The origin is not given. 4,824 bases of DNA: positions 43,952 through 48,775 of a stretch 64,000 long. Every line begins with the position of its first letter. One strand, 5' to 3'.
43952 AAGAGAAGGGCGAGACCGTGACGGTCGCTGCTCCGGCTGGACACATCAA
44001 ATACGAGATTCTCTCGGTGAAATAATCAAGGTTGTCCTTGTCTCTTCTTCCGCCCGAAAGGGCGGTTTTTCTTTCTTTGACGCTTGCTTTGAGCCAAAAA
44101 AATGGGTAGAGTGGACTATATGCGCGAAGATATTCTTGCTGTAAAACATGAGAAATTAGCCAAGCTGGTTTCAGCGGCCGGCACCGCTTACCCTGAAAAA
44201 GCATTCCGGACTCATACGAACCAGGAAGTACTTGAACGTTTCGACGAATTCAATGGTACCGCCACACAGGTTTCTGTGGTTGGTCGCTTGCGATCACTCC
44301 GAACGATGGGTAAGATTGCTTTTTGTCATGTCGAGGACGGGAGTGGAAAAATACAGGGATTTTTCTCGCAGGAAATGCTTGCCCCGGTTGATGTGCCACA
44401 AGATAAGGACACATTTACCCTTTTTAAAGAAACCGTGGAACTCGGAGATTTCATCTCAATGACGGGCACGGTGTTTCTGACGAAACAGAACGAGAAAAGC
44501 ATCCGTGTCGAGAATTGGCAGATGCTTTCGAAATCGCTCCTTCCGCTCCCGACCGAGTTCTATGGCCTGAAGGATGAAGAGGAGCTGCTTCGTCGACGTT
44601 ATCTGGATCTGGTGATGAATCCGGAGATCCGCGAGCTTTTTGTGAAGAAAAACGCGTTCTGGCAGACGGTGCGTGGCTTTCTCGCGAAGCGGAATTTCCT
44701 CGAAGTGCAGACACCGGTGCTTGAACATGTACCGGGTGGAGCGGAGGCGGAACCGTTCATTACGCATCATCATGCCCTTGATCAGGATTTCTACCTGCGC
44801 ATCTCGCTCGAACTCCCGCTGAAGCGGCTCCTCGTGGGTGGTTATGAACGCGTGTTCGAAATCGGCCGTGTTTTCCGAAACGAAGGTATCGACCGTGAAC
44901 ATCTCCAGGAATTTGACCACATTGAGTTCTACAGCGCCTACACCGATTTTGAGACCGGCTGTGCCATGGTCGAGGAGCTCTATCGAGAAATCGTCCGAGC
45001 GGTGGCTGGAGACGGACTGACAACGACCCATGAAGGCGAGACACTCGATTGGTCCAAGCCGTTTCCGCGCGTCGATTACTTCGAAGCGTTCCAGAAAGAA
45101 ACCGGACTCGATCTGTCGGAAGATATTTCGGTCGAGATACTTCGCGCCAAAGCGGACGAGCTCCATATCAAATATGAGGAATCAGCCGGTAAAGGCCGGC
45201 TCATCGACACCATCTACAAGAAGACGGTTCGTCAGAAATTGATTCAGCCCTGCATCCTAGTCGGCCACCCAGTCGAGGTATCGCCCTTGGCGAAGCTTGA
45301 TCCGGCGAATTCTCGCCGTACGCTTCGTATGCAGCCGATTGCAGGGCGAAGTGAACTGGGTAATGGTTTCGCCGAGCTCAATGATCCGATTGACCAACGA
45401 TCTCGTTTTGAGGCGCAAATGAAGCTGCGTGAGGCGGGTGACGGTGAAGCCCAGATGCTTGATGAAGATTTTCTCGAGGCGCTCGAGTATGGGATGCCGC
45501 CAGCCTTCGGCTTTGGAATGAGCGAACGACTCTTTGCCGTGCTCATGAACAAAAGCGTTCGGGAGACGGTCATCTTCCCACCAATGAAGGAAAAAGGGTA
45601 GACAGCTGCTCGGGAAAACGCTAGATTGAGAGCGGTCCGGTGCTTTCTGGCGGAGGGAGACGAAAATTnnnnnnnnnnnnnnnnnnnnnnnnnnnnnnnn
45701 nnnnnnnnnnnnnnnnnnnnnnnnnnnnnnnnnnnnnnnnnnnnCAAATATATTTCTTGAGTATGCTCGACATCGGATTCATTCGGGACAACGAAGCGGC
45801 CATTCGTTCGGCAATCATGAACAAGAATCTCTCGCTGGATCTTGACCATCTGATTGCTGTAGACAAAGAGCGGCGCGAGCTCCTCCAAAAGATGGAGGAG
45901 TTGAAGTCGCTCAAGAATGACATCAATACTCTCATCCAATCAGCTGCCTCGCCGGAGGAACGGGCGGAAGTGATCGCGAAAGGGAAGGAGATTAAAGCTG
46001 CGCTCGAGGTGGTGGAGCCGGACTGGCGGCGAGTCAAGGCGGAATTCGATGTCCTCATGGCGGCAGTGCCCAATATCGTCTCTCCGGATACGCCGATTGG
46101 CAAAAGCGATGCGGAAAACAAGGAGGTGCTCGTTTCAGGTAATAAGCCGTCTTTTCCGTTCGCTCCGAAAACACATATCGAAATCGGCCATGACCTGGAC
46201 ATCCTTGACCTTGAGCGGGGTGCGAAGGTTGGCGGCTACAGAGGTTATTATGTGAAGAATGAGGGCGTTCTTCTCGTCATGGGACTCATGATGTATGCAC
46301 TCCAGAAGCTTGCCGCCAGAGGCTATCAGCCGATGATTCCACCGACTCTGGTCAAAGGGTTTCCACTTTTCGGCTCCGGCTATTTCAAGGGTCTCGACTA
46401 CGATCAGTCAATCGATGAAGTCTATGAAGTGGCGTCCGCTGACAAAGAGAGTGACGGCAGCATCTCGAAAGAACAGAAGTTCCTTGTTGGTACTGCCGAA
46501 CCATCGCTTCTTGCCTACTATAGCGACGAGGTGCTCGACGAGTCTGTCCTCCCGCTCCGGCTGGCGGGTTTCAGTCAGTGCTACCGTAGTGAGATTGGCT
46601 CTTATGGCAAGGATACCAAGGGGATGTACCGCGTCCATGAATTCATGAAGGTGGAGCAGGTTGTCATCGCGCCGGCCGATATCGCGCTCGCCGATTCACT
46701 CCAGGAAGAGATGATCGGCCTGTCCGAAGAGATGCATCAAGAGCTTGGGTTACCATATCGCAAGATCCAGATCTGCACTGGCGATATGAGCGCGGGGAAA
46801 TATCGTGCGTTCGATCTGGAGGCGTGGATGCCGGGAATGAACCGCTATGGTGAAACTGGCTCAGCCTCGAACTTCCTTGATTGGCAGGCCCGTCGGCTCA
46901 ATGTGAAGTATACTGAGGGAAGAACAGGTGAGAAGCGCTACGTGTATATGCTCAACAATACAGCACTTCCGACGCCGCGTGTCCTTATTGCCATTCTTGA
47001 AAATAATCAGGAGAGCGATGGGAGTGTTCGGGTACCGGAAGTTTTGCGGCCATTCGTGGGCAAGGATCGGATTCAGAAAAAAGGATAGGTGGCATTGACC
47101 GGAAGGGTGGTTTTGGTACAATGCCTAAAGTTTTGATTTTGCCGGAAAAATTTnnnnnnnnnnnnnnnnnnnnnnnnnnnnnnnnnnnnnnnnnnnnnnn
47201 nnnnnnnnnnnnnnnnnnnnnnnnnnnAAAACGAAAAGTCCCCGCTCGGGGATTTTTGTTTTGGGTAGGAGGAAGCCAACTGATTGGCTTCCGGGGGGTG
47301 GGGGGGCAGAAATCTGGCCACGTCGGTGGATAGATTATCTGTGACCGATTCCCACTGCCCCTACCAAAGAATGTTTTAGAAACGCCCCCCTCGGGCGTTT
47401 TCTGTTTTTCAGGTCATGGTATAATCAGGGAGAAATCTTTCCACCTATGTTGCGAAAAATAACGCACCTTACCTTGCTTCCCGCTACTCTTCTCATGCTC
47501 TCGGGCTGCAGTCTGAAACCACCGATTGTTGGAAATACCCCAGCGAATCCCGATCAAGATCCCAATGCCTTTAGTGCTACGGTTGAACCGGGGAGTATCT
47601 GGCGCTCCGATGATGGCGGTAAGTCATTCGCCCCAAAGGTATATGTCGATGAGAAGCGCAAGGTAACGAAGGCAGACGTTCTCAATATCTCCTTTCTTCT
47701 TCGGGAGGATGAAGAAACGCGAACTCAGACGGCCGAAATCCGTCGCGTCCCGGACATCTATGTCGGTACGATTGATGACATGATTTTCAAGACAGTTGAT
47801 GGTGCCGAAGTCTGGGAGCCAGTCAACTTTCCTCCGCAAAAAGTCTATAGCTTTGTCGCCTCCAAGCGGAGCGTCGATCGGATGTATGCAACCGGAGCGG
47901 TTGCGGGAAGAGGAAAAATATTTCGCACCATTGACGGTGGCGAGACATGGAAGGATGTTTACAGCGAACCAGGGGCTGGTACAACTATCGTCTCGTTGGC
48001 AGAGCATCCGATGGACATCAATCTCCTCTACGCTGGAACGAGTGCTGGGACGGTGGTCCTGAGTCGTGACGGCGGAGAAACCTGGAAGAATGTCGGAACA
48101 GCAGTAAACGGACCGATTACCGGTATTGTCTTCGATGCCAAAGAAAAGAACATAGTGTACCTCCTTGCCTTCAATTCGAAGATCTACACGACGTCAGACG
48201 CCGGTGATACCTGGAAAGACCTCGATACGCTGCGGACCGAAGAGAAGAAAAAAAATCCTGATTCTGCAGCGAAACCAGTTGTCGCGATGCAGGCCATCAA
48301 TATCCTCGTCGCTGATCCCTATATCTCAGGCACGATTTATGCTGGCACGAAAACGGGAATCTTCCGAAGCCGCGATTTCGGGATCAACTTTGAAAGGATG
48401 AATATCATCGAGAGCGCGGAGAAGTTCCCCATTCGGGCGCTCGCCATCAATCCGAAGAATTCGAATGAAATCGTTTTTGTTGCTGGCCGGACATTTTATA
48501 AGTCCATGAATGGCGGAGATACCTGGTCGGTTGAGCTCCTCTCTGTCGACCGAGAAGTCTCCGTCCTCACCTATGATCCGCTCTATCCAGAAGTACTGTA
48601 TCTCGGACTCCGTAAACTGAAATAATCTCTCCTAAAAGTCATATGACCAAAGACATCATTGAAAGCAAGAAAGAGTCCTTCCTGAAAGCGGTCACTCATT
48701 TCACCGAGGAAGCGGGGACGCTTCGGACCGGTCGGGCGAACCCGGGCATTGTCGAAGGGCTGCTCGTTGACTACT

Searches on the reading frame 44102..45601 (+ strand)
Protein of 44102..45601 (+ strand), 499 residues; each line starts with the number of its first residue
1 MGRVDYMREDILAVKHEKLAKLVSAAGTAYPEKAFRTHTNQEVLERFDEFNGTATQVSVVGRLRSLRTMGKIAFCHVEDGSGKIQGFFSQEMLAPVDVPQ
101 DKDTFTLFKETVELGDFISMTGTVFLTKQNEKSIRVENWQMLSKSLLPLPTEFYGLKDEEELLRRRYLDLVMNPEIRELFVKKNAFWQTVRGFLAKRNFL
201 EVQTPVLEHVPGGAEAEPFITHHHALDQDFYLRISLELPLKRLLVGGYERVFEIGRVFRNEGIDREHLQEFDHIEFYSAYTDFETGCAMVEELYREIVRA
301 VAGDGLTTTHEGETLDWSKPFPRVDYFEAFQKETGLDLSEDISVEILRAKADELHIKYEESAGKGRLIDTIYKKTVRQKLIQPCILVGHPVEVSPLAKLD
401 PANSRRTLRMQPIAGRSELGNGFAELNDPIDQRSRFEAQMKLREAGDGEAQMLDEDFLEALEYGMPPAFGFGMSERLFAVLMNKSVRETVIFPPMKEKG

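Call 71: search_protein_families(library=pfam, proteins=[window:44102-45601:+], max_evalue=0.0001)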
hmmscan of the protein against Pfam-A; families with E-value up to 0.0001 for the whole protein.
window:44102-45601:+ (499 aa): 2 families
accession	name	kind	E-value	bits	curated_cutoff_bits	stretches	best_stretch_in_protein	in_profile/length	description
PF00152.25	tRNA-synt_2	-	1.2e-63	215.5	25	1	158-495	1-307/308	tRNA synthetases class II (D, K and N)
PF01336.31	tRNA_anti-codon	-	3.6e-13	49.7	27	1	57-142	1-75/75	OB-fold nucleic acid binding domain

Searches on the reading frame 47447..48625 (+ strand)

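Call 71: search_protein_families(library=pfam, proteins=[window:47447-48625:+], max_evalue=0.0001)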
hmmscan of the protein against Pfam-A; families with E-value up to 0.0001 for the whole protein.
window:47447-48625:+ (392 aa): 4 families
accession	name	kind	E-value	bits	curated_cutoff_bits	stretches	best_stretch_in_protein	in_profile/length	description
PF15902.12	Sortilin-Vps10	-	4.2e-22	79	33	1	202-267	2-68/446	Sortilin, neurotensin receptor 3,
PF14870.12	PSII_BNR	-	6e-11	42.6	27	1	110-223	37-147/303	Photosynthesis system II assembly factor YCF48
PF02012.26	BNR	-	1.7e-10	39.7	27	0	205-214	2-11/12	BNR/Asp-box repeat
PF15899.11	BNR_6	-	2.1e-05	24.6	27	0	305-316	1-12/14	BNR-Asp box repeat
